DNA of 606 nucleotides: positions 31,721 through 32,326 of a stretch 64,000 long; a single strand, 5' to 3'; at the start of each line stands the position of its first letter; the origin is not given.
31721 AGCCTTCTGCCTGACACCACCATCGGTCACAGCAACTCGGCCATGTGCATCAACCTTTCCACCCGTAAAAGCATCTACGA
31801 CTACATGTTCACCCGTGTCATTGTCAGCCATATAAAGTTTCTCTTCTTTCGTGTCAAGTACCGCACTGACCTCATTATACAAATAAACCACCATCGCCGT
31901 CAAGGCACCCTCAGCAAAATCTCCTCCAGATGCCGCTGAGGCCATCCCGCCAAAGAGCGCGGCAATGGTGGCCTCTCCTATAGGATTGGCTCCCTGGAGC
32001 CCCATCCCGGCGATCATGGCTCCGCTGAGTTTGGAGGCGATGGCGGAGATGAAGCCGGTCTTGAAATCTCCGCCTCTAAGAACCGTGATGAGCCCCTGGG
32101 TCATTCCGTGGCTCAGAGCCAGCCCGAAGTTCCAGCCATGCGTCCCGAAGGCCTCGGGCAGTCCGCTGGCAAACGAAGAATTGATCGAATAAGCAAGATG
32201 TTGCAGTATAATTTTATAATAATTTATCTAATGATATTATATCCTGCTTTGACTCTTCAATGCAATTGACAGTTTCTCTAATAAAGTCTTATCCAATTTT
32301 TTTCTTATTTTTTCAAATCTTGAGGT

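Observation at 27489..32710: Array of four toxin-CT/immunity cassettes plus two remnants: an orphan polymorphic-toxin locus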

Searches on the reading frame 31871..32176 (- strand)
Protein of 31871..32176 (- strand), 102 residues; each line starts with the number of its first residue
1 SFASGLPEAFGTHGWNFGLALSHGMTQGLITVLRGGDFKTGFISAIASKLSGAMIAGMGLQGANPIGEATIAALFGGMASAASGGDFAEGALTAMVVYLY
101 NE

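Call 19: find_related_loci(query=A1, collection=genome_contigs, flank=10000)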
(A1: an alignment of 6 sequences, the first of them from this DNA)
Query A1 (102 aa) in genome_contigs; peptide patterns used: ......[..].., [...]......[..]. (x = any residue, [..] = any of these).
598 stretches matched a pattern, but none encodes a relative of the query by tblastn (E <= 1e-3).
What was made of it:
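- Tried and rejected: Reference-genome scan with the tight module alignment: no relative found (call 19).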

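Call 25: search_protein_representatives(alignment_id=A1)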
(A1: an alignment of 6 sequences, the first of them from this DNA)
Query: 6 sequences, 102 profile positions. Proteins with E-value up to 0.001 (for the whole library): 1314; up to 1e-10: 51; up to 1e-30: 2. The best 150 are listed.
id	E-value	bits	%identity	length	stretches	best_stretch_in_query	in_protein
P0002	2.9e-47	175.4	-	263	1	1-97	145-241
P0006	1.6e-39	150.6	-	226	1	17-102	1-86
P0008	4.5e-29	117.0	-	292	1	10-102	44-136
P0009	1.3e-26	109.1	-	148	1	9-102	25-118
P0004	1.1e-25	106.1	-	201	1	45-102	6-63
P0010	4.4e-25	104.2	-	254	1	9-102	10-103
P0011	2.2e-23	98.8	-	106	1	12-91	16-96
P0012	2.9e-20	88.7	-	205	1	21-102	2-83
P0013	4.9e-20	88.0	-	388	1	2-102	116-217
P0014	2.6e-18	82.5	-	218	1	12-102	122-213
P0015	5.1e-18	81.6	-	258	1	9-102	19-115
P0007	3.1e-16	75.8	-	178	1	60-102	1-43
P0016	7.6e-16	74.6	-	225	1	4-102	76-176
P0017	1.6e-15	73.5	-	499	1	3-102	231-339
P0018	4.1e-15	72.2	-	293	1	20-101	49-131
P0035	3.6e-12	62.8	-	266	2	19-102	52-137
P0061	4.3e-10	56.1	-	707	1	5-101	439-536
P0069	7.2e-10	55.4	-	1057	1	11-102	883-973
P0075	1.2e-09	54.7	-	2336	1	19-101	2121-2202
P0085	1.9e-09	54.0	-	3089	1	13-102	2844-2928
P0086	2.1e-09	53.9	-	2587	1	22-101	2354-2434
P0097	6.0e-09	52.4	-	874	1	11-101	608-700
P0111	9.9e-09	51.7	-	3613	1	18-102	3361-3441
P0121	1.7e-08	51.0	-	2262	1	9-102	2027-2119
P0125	2.2e-08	50.6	-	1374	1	5-102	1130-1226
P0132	3.1e-08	50.1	-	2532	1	13-101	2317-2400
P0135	3.2e-08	50.1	-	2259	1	19-101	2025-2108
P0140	3.6e-08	49.9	-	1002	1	10-102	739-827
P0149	7.1e-08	49.0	-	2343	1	16-102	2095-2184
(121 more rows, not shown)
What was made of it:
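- The profile search found 1,314 clusters at E<=1e-3 (call 25). Many database relatives are short proteins (call 25).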

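Call 26: search_protein_families(library=pfam, proteins=[P0075, P0085, P0111], max_evalue=0.001)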
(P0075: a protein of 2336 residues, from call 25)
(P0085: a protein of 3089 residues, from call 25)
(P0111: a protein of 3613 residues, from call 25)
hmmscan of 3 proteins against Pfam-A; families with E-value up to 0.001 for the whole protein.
P0075 (2336 aa): 3 families
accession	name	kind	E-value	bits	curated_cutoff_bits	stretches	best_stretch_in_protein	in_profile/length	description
PF13517.12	FG-GAP_3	-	3.6e-16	60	26.9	1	427-491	1-59/61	FG-GAP-like repeat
PF05593.20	RHS_repeat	-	5.6e-13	49.4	22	0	1231-1266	1-36/38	RHS Repeat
PF03534.18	SpvB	-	4e-09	36.5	22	1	41-222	4-196/287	Salmonella virulence plasmid 65kDa B protein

P0085 (3089 aa): 2 families
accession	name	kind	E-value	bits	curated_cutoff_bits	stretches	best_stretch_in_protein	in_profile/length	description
PF05593.20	RHS_repeat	-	8.8e-20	71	22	0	1654-1691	1-35/38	RHS Repeat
PF13517.12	FG-GAP_3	-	6.3e-07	30.3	26.9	0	573-639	1-59/61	FG-GAP-like repeat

P0111 (3613 aa): 10 families
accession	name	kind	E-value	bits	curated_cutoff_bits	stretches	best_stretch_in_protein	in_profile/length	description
PF17957.7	Big_7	-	3e-38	130.7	24.1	4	358-428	1-67/70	Bacterial Ig domain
PF13517.12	FG-GAP_3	-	1.8e-17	64.1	26.9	1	1766-1824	1-60/61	FG-GAP-like repeat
PF01839.29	FG-GAP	-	2.3e-14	53.3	22.1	0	1763-1789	6-27/37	FG-GAP repeat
PF12256.14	TcdB_toxin_midN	-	3.6e-14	52.9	24.8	1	1874-2022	29-158/181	Insecticide toxin TcdB middle/N-terminal region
PF05593.20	RHS_repeat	-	1.2e-13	51.5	22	1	2613-2648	1-36/38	RHS Repeat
PF03534.18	SpvB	-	5.9e-10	39.3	22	1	1059-1109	3-52/287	Salmonella virulence plasmid 65kDa B protein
PF20041.5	DUF6443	-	1.8e-05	25.4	27.8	0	2646-2680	42-78/137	Domain of unknown function (DUF6443)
PF19077.6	Big_13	-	0.00021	22.2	27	0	190-258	32-100/102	Bacterial Ig-like domain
PF00801.26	PKD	-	0.00021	21.7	23.5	0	176-253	8-76/80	PKD domain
PF07495.19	Y_Y_Y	-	0.0006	20.1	26.6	0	414-450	28-62/65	Y_Y_Y domain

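Call 27: search_protein_families(library=pfam, proteins=[P0121, P0125, P0069, P0140, P0097, P0061, P0017, P0013, P0008], max_evalue=0.001)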
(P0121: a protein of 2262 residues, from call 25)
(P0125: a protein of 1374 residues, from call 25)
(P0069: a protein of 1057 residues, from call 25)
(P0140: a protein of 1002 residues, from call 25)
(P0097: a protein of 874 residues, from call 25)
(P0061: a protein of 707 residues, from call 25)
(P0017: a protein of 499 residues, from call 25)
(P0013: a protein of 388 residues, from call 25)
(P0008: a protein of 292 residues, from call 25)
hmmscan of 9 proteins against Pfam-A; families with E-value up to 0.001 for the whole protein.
P0121 (2262 aa): 4 families
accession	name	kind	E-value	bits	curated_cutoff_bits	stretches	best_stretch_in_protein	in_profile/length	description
PF13517.12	FG-GAP_3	-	2e-22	80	26.9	5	384-449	1-59/61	FG-GAP-like repeat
PF05593.20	RHS_repeat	-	8.4e-21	74.3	22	3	1247-1283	1-37/38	RHS Repeat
PF03534.18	SpvB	-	9.1e-11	41.9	22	1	40-210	3-184/287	Salmonella virulence plasmid 65kDa B protein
PF01839.29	FG-GAP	-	2.5e-05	24.5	22.1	0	438-449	7-18/37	FG-GAP repeat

P0125 (1374 aa): 1 family
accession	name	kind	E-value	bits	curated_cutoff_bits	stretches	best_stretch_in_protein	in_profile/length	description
PF05593.20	RHS_repeat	-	1e-36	125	22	3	166-199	2-36/38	RHS Repeat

P0069 (1057 aa): 1 family
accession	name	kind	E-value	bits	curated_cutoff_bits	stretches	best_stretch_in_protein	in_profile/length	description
PF05593.20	RHS_repeat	-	1.5e-05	25.7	22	0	170-197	1-28/38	RHS Repeat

P0140 (1002 aa): 2 families
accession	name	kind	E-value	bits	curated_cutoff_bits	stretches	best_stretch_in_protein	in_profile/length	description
PF05593.20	RHS_repeat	-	1.4e-06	29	22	0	40-72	3-32/38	RHS Repeat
PF03734.19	YkuD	-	9.6e-05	23.4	23.4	1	849-974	6-139/146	L,D-transpeptidase catalytic domain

P0097 (874 aa): 2 families
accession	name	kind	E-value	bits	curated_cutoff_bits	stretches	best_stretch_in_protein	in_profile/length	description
PF05593.20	RHS_repeat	-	2.5e-08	34.6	22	1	53-83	2-32/38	RHS Repeat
PF04830.18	DUF637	-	0.00044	20.5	26.6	0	567-642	93-168/168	Possible hemagglutinin (DUF637)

P0061 (707 aa): 1 family
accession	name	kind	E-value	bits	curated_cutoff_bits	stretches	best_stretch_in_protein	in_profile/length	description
PF05593.20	RHS_repeat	-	7.3e-13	49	22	1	112-140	1-29/38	RHS Repeat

P0017 (499 aa): 0 families

P0013 (388 aa): 0 families

P0008 (292 aa): 0 families
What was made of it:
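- On Pfam DUF637 (PT637 pre-toxin domain): 20.5 bits for P0097 (call 27).
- Five shorter or partial carriers have RHS_repeat (call 27).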

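Call 39: find_related_loci(query=A3, collection=genome_contigs, flank=10000)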
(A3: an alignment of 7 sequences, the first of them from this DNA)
Query A3 (102 aa) in genome_contigs; peptide patterns used: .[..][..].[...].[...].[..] (x = any residue, [..] = any of these).
48 stretches matched a pattern; 2 encode a relative of the query (tblastn E <= 1e-3); 2 distinct loci.
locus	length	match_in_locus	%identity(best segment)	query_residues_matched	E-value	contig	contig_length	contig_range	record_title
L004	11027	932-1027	66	71-102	4e-10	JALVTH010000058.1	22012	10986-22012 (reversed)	MAG: Campylobacteraceae bacterium isolate M1_metabat1_scaf2bin.018 M1_NODE_551_length_22012_cov_3.005483, whole genome s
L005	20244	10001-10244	50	21-102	6e-9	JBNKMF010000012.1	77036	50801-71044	MAG: Gammaproteobacteria bacterium isolate H1.bin.24.strict NODE_12_length_77036_cov_147.212620, whole genome shotgun se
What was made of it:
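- The rest of the genome could not be read, and the species is absent from the reference-genome collection (calls 19, 39).
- Tried and rejected: The 7-sequence alignment gave only two MAG loci, neither from this species (call 39).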

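Call 45: find_encoding_contigs(protein=P0035, flank=5000, max_places=3)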
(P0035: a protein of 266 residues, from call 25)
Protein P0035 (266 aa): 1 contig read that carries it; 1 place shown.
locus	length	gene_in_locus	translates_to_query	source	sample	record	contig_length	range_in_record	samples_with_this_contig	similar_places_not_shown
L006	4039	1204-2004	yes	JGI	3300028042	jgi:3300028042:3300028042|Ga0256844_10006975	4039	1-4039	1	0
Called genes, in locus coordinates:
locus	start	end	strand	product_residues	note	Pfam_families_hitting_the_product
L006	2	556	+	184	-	?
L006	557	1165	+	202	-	-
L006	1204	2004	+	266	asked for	-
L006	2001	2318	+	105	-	-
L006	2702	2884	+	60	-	-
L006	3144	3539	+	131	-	-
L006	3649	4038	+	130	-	?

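Call 66: find_related_loci(query=A3, collection=metagenome_contigs, flank=10000)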
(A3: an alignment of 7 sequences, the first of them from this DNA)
Query A3 (102 aa) in metagenome_contigs; peptide patterns used: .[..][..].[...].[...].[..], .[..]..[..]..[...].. (x = any residue, [..] = any of these).
460 stretches matched a pattern; 110 encode a relative of the query (tblastn E <= 1e-3); the best 80 are kept; 79 distinct loci.
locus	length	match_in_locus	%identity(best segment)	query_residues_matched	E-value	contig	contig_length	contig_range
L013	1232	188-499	57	1-102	8e-34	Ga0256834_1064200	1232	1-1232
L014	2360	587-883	52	6-102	1e-28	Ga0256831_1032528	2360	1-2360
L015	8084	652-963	49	1-102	1e-25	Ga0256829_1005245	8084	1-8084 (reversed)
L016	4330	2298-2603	48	3-102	3e-25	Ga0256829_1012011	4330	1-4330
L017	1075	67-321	54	21-102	2e-22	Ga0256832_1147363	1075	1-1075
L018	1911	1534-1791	47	15-102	3e-20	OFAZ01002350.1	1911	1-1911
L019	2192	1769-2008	49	20-102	4e-20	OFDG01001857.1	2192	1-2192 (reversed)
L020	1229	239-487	48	17-102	4e-19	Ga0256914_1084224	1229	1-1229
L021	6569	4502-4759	45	20-102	5e-19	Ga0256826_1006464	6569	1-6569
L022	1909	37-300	47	14-102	1e-18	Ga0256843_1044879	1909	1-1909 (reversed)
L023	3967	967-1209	45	20-102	4e-18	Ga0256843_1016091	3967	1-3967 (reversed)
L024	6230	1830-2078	43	19-102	8e-15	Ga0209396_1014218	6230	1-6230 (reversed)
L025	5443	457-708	43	17-101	8e-15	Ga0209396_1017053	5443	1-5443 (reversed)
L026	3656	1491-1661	53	46-102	8e-15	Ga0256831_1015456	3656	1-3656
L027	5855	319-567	43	19-102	1e-14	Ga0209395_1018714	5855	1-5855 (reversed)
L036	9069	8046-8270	40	22-101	7e-11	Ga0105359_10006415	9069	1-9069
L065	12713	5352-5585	31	22-102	3e-7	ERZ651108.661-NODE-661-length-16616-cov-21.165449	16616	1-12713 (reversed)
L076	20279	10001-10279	32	5-97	7e-7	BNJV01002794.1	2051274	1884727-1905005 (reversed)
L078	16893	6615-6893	32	5-97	7e-7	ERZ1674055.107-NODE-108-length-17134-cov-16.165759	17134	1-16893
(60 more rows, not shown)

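Call 68: search_protein_families(library=pfam, proteins=[L016:3-3077:+, L036:579-8660:+, L078:2049-7409:+, L065:1-3264:+], max_evalue=0.001)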
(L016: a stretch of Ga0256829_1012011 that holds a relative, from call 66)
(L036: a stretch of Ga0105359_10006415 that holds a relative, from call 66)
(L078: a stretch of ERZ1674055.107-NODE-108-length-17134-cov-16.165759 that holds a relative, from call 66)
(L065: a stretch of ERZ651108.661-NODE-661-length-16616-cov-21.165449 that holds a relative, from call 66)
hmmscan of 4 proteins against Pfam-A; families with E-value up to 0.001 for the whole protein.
L016:3-3077:+ (1025 aa): 0 families

L036:579-8660:+ (2694 aa): 4 families
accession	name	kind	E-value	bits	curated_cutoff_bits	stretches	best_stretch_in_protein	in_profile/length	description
PF05593.20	RHS_repeat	-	2.2e-11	44.3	22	0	1099-1122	1-24/38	RHS Repeat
PF13517.12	FG-GAP_3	-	3.3e-10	40.8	26.9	0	417-474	1-59/61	FG-GAP-like repeat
PF03534.18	SpvB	-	0.00012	21.9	22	0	50-105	4-58/287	Salmonella virulence plasmid 65kDa B protein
PF01839.29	FG-GAP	-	0.00015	22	22.1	0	344-357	4-17/37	FG-GAP repeat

L078:2049-7409:+ (1787 aa): 3 families
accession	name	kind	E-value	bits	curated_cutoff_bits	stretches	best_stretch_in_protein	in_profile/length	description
PF05593.20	RHS_repeat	-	4.5e-28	97.5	22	2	1032-1061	3-32/38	RHS Repeat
PF13517.12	FG-GAP_3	-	4.2e-16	59.7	26.9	3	296-359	1-60/61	FG-GAP-like repeat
PF01839.29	FG-GAP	-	2.1e-08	34.3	22.1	1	294-321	7-32/37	FG-GAP repeat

L065:1-3264:+ (1088 aa): 1 family
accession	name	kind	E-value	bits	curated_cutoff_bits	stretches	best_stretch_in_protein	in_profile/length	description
PF05593.20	RHS_repeat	-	9.2e-30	102.9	22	1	421-453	1-33/38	RHS Repeat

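Call 87: search_protein_families(library=ncbifam, proteins=[L016:3-3077:+, L015:1-1467:+], max_evalue=0.01)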
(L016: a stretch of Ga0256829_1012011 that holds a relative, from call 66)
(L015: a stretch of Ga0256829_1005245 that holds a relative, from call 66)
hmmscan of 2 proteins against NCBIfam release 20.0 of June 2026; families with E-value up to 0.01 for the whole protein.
L016:3-3077:+ (1025 aa): 7 families
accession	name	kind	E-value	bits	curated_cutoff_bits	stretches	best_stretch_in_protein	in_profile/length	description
TIGR03696.1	Rhs_assc_core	domain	5.1e-16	58.9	32.5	1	594-682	1-76/76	RHS repeat-associated core domain-containing protein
TIGR02168.1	SMC_prok_B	equivalog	5.7e-05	21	567.35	1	67-153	736-822/1181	chromosome segregation protein SMC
NF041035.1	Rad50_Halo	equivalog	6.6e-05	21.5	1000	1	62-162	303-403/883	DNA double-strand break repair ATPase Rad50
TIGR01643.1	YD_repeat_2x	repeat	9.4e-05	22.8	15.8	0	380-411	1-31/42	YD repeat-containing protein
NF045487.1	ASRP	equivalog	0.00061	18.5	300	1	71-153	154-235/593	archaea-specific SMC-related protein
NF002572.0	PRK02224.1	equivalog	0.0012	17.2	1087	0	70-162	311-403/888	DNA double-strand break repair ATPase Rad50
TIGR02169.1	SMC_prok_A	equivalog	0.0051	14.5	729.4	0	71-146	881-955/1165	chromosome segregation protein SMC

L015:1-1467:+ (489 aa): 1 family
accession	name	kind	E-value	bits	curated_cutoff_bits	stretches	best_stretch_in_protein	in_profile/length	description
TIGR03696.1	Rhs_assc_core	domain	1e-16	61.2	32.5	1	50-138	1-76/76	RHS repeat-associated core domain-containing protein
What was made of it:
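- L015 is similar (call 87).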

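Call 97: search_protein_families(library=pfam, proteins=[P0086, P0132, P0135, P0149], max_evalue=0.001)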
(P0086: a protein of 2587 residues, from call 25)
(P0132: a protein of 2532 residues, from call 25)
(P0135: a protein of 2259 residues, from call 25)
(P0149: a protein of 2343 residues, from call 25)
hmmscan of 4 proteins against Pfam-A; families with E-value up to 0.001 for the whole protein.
P0086 (2587 aa): 3 families
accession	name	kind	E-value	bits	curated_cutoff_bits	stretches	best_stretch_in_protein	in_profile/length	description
PF05593.20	RHS_repeat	-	3e-17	63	22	1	1380-1406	12-38/38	RHS Repeat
PF13517.12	FG-GAP_3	-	7.8e-07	30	26.9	0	409-441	1-33/61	FG-GAP-like repeat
PF03534.18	SpvB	-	2.1e-05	24.3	22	1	43-88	4-49/287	Salmonella virulence plasmid 65kDa B protein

P0132 (2532 aa): 7 families
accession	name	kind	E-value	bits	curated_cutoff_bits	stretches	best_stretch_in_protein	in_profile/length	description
PF16403.11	Bact_surface_Ig-like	-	1.2e-52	176.3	27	3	138-207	1-71/71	Bacterial surface protein, Ig-like domain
PF03534.18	SpvB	-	3.1e-14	53.3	22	1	410-585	2-179/287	Salmonella virulence plasmid 65kDa B protein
PF05593.20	RHS_repeat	-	8.8e-12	45.6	22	0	1413-1442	9-36/38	RHS Repeat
PF13517.12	FG-GAP_3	-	2.5e-11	44.5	26.9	3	1004-1073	1-60/61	FG-GAP-like repeat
PF01839.29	FG-GAP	-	3.7e-08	33.5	22.1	0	1115-1128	6-19/37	FG-GAP repeat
PF18981.6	InlK_D3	-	1.2e-06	28.9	25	1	234-288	23-75/75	Internalin K domain (D3/D4)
PF02494.22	HYR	-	0.0001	23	21.7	0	212-282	2-76/81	HYR domain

P0135 (2259 aa): 5 families
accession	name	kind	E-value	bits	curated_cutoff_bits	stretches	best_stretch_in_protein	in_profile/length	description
PF05593.20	RHS_repeat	-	7.4e-32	109.5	22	4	1303-1333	1-31/38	RHS Repeat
PF13517.12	FG-GAP_3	-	2e-23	83.1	26.9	2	591-659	1-61/61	FG-GAP-like repeat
PF03534.18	SpvB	-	6.7e-15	55.5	22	1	46-226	4-188/287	Salmonella virulence plasmid 65kDa B protein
PF12256.14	TcdB_toxin_midN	-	1.3e-13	51.1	24.8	1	700-844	30-176/181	Insecticide toxin TcdB middle/N-terminal region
PF01839.29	FG-GAP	-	2.7e-06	27.6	22.1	0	415-427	8-20/37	FG-GAP repeat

P0149 (2343 aa): 5 families
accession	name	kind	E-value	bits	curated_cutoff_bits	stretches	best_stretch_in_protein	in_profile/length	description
PF03534.18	SpvB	-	1.7e-18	67.3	22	1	41-215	3-187/287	Salmonella virulence plasmid 65kDa B protein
PF13517.12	FG-GAP_3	-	6.5e-17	62.3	26.9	2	365-433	1-60/61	FG-GAP-like repeat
PF01839.29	FG-GAP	-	1.1e-14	54.3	22.1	0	513-532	4-23/37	FG-GAP repeat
PF05593.20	RHS_repeat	-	1.9e-12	47.7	22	1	1473-1504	1-32/38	RHS Repeat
PF12256.14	TcdB_toxin_midN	-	2.7e-06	27.2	24.8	1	775-911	33-167/181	Insecticide toxin TcdB middle/N-terminal region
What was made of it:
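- On Orphan rhs-CT/rhsI array (Rhs polymorphic toxin system): All 8 carriers longer than 2,000 aa have RHS repeats (calls 26, 27, 97).
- On CdiA-CT/CdiI orphan modules (T5SS contact-dependent inhibition): In the 16 long carriers scanned, only RHS, SpvB, FG-GAP, TcdB_mid, Ig-like, YkuD and DUF637 families passed E<=1e-3 (calls 26, 27, 68, 97).
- Closest known: CdiA pre-toxin region. Different: The carrier proteins are RHS cocoons, not TPS/FHA filaments (calls 26, 27, 68, 97).
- All 8 carriers longer than 2,000 aa have SpvB, FG-GAP and RHS_repeat except P0085, which has FG-GAP and RHS_repeat (calls 26, 27, 97). No other Pfam family passed E<=1e-3 in any of them, so no two-partner-secretion or haemagglutinin-repeat domain was seen (calls 26, 27, 68, 87, 97).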

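Call 98: search_protein_families(library=pfam, proteins=[L006:20-556:+, L006:557-1165:+, L005:10044-10670:+, L005:10681-11121:+], max_evalue=0.1)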
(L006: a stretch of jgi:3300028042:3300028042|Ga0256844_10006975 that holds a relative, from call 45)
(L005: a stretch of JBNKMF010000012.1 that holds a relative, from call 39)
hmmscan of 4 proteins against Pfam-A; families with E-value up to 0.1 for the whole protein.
L006:20-556:+ (178 aa): 1 family
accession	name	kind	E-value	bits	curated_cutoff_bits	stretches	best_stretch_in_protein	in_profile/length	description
PF21100.3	MCM_C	-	0.04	14.2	27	0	72-95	4-27/64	MCM protein C-terminal winged helix-turn-helix domain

L006:557-1165:+ (202 aa): 1 family
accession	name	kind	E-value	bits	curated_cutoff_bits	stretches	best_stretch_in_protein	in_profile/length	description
PF19778.5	RE_endonuc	-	0.034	14.4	23.4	1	72-123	54-105/108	Endonuclease domain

L005:10044-10670:+ (208 aa): 0 families

L005:10681-11121:+ (146 aa): 0 families
